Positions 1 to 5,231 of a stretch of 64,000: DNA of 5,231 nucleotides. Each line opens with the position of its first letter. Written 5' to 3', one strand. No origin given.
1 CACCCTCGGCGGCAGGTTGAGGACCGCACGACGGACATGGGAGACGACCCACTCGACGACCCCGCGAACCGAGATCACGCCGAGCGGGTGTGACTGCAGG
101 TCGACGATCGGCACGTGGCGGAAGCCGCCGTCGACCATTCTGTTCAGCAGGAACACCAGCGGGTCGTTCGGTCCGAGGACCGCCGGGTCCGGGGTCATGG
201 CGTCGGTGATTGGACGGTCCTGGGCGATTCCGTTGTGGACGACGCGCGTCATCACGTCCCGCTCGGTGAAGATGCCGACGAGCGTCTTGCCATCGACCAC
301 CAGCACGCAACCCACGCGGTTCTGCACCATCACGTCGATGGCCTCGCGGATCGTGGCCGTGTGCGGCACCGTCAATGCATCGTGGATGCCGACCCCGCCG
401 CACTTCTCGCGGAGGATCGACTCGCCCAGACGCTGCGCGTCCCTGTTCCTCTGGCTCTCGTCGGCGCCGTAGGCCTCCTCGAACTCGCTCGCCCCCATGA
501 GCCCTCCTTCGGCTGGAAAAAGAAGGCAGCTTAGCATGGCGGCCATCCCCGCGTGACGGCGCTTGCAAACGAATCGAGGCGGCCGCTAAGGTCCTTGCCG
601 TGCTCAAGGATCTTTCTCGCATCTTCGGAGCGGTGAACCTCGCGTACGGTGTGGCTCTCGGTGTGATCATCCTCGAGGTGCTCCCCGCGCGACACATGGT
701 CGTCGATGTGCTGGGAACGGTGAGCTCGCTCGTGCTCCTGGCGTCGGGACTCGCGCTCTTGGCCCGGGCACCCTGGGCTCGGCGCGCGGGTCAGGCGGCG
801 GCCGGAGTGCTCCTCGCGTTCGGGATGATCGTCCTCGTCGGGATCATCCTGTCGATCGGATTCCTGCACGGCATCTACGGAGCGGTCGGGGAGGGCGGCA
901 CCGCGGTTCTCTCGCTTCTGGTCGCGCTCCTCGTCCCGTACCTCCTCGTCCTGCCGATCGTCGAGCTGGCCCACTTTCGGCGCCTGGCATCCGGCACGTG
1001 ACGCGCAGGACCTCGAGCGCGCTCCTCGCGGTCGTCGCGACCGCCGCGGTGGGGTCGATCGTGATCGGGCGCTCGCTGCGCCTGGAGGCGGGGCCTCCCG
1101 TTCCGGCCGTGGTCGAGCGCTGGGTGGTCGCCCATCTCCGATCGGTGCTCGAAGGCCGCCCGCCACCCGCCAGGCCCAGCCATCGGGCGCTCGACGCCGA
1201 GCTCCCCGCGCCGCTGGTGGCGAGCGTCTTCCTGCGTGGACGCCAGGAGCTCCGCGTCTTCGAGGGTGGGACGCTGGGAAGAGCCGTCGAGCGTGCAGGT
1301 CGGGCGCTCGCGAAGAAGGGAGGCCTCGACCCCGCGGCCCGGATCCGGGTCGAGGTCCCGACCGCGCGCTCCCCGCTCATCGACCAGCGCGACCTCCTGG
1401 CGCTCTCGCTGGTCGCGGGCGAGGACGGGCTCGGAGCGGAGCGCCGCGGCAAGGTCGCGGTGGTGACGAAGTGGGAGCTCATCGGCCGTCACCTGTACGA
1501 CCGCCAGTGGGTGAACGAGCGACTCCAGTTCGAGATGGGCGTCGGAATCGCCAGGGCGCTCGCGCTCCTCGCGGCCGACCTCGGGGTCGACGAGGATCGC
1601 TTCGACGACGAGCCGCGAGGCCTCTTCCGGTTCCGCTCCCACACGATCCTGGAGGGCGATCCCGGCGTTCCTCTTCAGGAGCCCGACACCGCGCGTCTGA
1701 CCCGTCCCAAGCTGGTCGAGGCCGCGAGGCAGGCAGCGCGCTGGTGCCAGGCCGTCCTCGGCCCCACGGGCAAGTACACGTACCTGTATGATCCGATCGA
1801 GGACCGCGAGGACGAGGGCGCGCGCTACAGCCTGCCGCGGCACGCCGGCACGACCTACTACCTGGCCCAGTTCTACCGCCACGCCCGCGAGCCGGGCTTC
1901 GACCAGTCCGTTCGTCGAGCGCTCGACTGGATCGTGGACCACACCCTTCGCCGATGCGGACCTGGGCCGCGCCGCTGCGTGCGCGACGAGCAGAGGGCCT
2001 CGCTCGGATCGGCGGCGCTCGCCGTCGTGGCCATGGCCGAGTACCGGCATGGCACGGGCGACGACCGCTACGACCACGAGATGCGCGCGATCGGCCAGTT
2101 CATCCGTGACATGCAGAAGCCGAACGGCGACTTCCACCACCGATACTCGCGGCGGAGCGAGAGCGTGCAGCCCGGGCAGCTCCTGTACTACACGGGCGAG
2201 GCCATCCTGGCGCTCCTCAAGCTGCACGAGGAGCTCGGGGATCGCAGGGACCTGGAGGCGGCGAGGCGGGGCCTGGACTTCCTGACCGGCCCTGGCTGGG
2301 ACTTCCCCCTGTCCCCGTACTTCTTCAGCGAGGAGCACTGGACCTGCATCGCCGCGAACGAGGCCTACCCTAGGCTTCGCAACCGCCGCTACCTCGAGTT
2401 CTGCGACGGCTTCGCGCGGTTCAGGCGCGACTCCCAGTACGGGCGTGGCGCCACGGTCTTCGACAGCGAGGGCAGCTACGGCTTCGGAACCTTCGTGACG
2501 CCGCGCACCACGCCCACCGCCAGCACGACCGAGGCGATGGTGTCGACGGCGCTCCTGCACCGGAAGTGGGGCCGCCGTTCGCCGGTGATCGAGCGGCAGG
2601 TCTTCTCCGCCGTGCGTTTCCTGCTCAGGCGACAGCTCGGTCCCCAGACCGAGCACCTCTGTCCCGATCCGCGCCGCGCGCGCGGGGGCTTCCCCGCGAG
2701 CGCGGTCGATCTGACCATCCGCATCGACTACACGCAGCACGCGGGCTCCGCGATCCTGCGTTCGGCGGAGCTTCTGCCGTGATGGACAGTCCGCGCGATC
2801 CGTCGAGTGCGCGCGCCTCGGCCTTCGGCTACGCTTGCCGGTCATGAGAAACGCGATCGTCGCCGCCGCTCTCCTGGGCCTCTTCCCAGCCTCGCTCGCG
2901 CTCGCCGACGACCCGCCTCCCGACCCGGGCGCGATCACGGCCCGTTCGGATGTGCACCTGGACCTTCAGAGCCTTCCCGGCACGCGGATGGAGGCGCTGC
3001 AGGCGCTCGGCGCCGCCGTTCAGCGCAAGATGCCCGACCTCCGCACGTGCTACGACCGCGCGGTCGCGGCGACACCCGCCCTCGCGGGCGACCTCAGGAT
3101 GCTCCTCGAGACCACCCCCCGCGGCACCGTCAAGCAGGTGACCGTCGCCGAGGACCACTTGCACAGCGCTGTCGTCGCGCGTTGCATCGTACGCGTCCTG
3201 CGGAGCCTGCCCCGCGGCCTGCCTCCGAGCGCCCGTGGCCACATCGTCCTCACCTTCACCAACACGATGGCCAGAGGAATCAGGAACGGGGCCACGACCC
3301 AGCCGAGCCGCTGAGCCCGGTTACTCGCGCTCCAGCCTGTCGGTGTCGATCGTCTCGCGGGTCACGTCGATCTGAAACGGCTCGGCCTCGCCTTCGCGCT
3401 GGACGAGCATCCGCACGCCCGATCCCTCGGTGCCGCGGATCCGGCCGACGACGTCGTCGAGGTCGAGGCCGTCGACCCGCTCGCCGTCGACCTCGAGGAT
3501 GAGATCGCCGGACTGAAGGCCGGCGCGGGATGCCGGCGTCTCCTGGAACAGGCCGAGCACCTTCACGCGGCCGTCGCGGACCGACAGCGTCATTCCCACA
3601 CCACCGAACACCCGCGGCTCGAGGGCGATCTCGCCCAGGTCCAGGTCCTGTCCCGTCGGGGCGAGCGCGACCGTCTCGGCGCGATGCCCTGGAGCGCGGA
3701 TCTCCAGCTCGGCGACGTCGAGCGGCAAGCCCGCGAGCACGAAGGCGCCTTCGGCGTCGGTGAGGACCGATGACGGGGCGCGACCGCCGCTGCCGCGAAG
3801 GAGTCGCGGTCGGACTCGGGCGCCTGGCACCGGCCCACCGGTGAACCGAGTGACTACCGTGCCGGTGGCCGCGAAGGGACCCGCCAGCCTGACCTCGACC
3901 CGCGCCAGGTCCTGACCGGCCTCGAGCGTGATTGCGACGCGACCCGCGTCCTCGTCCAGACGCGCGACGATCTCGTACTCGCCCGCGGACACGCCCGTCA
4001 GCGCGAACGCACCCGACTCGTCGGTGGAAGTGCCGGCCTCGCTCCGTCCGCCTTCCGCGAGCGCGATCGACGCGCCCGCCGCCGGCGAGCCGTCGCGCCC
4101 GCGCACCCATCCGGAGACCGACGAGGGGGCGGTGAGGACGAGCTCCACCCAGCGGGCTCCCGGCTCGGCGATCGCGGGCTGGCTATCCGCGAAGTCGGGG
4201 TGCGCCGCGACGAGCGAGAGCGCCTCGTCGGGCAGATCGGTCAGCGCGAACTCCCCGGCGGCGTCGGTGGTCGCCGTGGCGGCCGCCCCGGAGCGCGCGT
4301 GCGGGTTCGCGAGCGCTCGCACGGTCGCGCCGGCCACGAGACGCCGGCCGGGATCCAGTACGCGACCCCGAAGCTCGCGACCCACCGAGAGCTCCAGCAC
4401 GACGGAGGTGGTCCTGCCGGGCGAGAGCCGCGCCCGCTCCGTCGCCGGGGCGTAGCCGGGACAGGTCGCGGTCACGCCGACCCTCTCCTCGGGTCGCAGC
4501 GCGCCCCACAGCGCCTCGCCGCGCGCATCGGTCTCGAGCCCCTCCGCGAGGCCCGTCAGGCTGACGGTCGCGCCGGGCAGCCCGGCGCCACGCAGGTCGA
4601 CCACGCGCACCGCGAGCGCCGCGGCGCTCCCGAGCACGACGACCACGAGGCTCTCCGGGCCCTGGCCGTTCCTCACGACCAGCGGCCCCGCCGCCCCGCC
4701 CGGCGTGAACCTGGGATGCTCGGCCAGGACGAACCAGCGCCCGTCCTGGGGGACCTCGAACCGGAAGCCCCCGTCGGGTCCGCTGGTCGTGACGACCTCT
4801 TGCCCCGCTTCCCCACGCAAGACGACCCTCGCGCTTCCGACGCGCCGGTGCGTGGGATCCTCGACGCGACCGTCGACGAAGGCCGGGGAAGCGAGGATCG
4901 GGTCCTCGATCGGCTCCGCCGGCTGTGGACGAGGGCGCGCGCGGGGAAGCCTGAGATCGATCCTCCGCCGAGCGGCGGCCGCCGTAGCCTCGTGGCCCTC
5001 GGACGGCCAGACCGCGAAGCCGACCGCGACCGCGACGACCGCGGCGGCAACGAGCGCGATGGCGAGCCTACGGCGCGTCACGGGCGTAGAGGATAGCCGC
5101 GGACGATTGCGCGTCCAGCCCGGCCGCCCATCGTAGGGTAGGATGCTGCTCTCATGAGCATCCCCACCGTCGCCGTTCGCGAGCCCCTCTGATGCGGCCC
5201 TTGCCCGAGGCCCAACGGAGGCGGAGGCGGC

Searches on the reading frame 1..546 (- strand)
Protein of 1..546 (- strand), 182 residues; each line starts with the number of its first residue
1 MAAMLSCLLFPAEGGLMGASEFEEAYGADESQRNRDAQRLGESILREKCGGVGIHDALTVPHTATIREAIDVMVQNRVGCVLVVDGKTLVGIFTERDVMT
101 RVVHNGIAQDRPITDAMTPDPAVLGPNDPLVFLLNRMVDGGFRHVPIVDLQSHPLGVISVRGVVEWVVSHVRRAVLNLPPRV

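Call 61: search_protein_families(library=pfam, proteins=[window:1-546:-], max_evalue=0.000001)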
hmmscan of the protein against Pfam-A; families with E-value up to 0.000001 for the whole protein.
window:1-546:- (182 aa): 1 family
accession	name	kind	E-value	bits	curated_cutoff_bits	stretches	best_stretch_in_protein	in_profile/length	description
PF00571.33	CBS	-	1e-21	77.4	24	2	55-102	7-55/57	CBS domain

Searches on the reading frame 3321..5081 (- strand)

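Call 61: search_protein_families(library=pfam, proteins=[window:3321-5081:-], max_evalue=0.000001)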
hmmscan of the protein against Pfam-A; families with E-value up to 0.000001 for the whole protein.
window:3321-5081:- (586 aa): 8 families
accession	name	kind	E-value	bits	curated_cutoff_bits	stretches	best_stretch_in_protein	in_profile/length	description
PF13620.12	CarboxypepD_reg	-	1.8e-53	179.3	32.3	4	321-399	1-81/82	Carboxypeptidase regulatory-like domain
PF13715.12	CarbopepD_reg_2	-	5.6e-19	68.4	32.2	0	323-374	2-51/88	CarboxypepD_reg-like domain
PF17820.7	PDZ_6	-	6.2e-12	45.5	27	1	514-562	8-54/54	PDZ domain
PF02369.22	Big_1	-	4.4e-10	40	34.9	0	321-379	20-84/93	Bacterial Ig-like domain (group 1)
PF13180.12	PDZ_2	-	1.1e-08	35.7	27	1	494-573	2-80/80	PDZ domain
PF17210.9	SdrD_B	-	7e-08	33.1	29.7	0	334-391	24-80/112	SdrD B-like domain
PF10670.15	DUF4198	-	7.7e-08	33.2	34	0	92-122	177-207/209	Domain of unknown function (DUF4198)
PF00595.29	PDZ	-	1.9e-07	31.8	23.2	1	488-561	5-81/81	PDZ domain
